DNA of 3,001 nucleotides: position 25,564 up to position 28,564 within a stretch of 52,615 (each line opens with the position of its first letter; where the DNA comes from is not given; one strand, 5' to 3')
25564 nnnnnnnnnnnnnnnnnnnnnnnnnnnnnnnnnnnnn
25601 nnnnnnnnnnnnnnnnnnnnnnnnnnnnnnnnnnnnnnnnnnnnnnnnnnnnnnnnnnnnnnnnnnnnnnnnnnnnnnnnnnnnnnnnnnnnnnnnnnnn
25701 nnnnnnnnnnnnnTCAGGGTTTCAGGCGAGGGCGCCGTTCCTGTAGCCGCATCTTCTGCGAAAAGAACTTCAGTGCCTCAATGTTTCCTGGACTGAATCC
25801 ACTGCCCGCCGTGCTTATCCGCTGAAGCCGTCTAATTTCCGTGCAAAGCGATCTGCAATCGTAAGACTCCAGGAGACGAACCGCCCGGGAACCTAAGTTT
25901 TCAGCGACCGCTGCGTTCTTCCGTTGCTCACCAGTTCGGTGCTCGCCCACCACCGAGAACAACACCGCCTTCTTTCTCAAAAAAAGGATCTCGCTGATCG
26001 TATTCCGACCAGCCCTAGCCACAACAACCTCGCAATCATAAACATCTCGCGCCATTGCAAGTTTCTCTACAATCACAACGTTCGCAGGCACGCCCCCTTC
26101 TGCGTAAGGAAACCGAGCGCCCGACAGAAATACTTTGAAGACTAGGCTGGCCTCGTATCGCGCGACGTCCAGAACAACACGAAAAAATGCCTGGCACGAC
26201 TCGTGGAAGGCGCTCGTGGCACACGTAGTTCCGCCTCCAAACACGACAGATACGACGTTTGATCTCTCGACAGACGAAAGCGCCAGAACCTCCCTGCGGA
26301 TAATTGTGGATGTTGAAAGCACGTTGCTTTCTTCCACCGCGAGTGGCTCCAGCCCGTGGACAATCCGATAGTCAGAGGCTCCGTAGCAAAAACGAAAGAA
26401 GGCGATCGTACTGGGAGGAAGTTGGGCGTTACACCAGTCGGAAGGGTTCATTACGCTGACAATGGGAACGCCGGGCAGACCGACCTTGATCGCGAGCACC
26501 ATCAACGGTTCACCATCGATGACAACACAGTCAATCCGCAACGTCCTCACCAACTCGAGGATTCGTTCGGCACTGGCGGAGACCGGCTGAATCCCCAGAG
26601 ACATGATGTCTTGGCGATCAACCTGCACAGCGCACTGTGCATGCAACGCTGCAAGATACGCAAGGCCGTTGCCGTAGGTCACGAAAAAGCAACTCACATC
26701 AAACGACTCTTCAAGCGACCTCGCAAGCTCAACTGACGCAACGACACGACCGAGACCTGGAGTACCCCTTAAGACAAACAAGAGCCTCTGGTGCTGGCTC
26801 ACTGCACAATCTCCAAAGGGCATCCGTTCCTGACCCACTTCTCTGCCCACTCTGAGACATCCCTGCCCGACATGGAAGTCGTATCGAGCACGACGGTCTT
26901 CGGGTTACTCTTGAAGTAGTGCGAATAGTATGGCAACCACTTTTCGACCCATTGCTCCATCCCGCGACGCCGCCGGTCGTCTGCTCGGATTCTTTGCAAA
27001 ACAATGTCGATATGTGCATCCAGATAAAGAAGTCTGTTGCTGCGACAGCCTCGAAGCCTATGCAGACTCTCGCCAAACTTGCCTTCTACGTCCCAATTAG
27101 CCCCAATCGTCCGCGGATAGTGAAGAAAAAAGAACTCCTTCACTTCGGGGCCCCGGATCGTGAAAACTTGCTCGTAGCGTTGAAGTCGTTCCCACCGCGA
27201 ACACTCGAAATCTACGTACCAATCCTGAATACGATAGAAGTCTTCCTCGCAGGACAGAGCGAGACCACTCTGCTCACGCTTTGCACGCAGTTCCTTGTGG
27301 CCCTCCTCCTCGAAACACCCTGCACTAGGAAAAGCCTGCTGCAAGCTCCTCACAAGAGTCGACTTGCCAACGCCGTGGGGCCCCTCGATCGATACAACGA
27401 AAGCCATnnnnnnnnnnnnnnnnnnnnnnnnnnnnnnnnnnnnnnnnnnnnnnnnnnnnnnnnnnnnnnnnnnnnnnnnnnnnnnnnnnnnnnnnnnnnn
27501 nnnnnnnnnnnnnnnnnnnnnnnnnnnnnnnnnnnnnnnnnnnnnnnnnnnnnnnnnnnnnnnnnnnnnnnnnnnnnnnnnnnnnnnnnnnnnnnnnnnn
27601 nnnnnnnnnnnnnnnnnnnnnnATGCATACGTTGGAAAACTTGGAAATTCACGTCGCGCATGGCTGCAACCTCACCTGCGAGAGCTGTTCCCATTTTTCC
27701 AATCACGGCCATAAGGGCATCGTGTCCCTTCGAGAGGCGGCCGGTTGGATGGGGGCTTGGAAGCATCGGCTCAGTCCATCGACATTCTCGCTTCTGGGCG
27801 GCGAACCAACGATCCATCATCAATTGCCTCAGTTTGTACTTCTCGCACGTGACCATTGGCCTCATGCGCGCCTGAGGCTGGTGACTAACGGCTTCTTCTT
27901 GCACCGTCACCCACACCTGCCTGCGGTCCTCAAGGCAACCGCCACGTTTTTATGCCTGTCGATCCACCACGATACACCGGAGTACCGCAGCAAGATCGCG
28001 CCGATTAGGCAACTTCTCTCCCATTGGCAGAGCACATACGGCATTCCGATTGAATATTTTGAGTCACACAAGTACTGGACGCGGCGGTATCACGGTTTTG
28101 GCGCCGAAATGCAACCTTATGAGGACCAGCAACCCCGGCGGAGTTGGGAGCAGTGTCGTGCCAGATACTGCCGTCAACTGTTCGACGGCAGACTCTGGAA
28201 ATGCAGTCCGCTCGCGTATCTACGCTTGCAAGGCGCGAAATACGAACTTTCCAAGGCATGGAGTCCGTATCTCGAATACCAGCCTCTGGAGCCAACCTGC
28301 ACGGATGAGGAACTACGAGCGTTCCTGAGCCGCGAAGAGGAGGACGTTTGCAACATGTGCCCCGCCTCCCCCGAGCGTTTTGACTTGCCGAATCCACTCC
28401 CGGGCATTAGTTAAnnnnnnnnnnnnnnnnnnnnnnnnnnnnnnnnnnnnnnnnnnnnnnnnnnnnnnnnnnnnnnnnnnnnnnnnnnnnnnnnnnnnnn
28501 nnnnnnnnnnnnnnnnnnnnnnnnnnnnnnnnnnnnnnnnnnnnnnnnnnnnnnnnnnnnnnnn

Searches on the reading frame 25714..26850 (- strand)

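Call 16: search_protein_families(library=pfam, proteins=[window:25714-26850:-], max_evalue=0.01)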
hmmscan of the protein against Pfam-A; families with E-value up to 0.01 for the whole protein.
window:25714-26850:- (378 aa): 2 families
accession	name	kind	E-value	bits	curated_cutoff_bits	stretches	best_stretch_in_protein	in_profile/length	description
PF04101.22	Glyco_tran_28_C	-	1.2e-06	29.1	22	1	265-343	64-141/166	Glycosyltransferase family 28 C-terminal domain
PF13528.12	Glyco_trans_1_3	-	0.0072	16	25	0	267-321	249-300/322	Glycosyl transferase family 1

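Call 61: search_protein_families(library=padloc, proteins=[window:25714-26850:-], max_evalue=0.01)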
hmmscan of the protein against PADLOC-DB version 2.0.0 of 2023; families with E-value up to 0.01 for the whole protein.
window:25714-26850:- (378 aa): 1 family
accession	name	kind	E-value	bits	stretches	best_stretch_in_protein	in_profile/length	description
PDLC03984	PD-Lambda-2_C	-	0.0023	15.1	1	45-113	147-215/377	-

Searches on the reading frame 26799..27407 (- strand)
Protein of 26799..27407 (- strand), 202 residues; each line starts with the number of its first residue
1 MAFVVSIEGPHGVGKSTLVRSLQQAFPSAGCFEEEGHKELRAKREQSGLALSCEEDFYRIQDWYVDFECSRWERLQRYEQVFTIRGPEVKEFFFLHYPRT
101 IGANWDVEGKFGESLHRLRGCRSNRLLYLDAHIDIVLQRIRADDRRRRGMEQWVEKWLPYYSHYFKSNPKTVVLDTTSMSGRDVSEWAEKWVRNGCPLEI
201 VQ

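Call 16: search_protein_families(library=pfam, proteins=[window:26799-27407:-], max_evalue=0.01)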
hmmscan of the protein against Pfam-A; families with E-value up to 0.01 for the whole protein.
window:26799-27407:- (202 aa): 6 families
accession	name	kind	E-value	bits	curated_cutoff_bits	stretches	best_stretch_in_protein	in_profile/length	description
PF01712.25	dNK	-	5.2e-05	23.5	27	0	5-37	1-32/203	Deoxynucleoside kinase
PF13671.12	AAA_33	-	7.8e-05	23.4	27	0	5-27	2-24/143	AAA domain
PF13521.12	AAA_28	-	0.00011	22.9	27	1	5-154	2-136/164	AAA domain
PF13191.12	AAA_16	-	0.00075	20.5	32.6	1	5-34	27-57/167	AAA ATPase domain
PF13238.12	AAA_18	-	0.0015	19.4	29.4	1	6-77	2-68/128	AAA domain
PF05729.18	NACHT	-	0.0041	17.4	26.7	1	4-34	2-32/167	NACHT domain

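Call 61: search_protein_families(library=padloc, proteins=[window:26799-27407:-], max_evalue=0.01)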
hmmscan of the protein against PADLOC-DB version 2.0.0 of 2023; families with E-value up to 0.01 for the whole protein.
window:26799-27407:- (202 aa): 3 families
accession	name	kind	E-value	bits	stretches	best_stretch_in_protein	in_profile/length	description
PDLC04140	mad8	-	0.0025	15.4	1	5-80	30-76/314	mads_8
PDLC04690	PDC-M51B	-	0.0043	14.8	1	1-26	1-26/191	-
PDLC04790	PDC-S01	-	0.0054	13.5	1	4-25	29-50/422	-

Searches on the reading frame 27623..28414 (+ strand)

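Call 17: search_protein_families(library=pfam, proteins=[window:27623-28414:+], max_evalue=0.01)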
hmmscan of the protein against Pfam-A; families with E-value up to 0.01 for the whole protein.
window:27623-28414:+ (263 aa): 1 family
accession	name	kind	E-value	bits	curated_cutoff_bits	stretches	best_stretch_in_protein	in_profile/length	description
PF04055.27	Radical_SAM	-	1.4e-09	38.8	29.5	1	11-126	3-121/166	Radical SAM superfamily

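Call 61: search_protein_families(library=padloc, proteins=[window:27623-28414:+], max_evalue=0.01)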
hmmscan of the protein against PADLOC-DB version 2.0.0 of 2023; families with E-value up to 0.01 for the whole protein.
window:27623-28414:+ (263 aa): 2 families
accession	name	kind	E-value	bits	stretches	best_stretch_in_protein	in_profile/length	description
PDLC02903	pVip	-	6.2e-10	37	1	8-115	3-101/257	Viperins not associated with kinases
PDLC02904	pVip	-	7e-05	20.5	1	9-96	7-91/262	Viperins associated with kinases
